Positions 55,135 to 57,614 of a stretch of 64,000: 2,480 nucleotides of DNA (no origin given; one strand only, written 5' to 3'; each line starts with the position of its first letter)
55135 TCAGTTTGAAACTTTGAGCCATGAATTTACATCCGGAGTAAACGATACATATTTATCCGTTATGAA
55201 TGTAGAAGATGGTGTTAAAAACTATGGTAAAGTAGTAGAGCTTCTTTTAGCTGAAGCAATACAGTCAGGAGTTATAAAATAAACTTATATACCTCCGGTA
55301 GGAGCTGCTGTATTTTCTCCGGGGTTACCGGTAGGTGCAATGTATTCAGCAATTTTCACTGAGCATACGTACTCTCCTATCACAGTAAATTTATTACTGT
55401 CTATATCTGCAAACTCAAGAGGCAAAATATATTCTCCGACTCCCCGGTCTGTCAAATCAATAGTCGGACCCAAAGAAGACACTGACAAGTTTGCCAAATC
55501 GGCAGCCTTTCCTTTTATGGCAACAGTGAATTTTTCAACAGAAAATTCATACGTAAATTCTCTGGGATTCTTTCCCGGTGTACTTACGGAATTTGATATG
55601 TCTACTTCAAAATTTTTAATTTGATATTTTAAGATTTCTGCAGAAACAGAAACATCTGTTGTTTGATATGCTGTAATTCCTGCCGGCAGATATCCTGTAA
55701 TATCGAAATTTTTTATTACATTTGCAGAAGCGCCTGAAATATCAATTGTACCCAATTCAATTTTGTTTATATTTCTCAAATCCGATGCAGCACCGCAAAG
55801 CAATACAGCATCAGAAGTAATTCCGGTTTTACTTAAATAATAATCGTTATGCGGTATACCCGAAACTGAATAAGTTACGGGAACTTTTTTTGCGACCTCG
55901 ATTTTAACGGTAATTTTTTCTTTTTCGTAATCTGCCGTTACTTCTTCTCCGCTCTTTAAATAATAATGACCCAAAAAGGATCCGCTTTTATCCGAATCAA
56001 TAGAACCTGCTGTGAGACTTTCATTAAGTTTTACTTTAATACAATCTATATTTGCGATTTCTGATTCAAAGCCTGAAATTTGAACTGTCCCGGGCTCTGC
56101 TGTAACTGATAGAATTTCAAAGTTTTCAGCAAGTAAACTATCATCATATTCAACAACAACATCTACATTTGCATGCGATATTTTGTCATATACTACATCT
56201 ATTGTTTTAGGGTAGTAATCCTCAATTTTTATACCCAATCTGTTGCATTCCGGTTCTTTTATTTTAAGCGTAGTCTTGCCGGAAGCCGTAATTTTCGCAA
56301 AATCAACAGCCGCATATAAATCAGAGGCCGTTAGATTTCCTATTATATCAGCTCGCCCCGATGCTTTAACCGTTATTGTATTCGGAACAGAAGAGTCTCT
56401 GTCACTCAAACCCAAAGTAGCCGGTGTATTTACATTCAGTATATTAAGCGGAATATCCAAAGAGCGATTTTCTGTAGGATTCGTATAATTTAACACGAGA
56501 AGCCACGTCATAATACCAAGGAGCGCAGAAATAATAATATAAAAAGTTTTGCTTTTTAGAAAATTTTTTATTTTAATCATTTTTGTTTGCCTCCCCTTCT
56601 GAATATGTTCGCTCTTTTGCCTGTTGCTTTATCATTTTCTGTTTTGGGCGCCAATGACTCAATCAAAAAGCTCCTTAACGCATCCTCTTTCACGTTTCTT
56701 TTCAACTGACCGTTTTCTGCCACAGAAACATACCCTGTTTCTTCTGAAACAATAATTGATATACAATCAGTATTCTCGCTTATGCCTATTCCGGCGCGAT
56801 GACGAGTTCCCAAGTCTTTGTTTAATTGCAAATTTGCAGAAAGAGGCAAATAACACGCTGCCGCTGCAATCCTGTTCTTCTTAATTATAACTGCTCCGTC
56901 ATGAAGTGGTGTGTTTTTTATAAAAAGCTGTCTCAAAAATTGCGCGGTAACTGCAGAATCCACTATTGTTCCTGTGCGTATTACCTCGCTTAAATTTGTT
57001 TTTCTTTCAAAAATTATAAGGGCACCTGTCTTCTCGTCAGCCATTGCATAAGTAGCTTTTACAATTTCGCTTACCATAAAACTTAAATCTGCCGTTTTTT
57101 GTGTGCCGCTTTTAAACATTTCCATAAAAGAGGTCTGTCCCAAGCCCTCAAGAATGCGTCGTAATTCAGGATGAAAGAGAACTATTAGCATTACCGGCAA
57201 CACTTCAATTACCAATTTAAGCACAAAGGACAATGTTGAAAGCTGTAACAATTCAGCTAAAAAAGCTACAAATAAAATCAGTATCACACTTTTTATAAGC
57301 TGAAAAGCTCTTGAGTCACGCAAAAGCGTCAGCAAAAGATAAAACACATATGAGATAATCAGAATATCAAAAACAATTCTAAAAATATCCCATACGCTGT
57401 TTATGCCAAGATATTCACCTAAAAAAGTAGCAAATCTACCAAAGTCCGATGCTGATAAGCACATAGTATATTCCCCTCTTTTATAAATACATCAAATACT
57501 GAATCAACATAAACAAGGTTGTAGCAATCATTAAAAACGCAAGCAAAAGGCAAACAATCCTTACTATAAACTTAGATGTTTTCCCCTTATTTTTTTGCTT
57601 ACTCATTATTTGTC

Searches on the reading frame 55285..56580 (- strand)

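Call 105: search_protein_families(library=pfam, proteins=[window:55285-56580:-], max_evalue=0.00001)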
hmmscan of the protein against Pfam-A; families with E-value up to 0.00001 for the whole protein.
window:55285-56580:- (431 aa): 1 family
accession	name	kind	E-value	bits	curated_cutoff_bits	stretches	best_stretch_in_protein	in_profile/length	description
PF07949.17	YbbR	-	3.8e-20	72.4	22.3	0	233-294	1-63/81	YbbR-like protein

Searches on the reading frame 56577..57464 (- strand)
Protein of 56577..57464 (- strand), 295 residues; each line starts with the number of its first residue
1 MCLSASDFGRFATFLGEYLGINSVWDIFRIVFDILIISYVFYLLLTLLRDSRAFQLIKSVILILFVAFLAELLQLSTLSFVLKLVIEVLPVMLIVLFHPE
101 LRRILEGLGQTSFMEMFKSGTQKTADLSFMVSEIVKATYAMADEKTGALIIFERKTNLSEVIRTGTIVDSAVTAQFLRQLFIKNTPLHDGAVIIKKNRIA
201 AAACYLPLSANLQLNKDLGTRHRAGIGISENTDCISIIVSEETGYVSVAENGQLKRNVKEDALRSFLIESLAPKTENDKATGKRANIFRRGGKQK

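Call 105: search_protein_families(library=pfam, proteins=[window:56577-57464:-], max_evalue=0.00001)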
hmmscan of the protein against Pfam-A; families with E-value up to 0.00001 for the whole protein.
window:56577-57464:- (295 aa): 1 family
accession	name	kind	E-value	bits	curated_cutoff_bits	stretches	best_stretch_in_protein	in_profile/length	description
PF02457.21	DAC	-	1.1e-43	148.1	27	1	136-253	2-118/119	DisA bacterial checkpoint controller nucleotide-binding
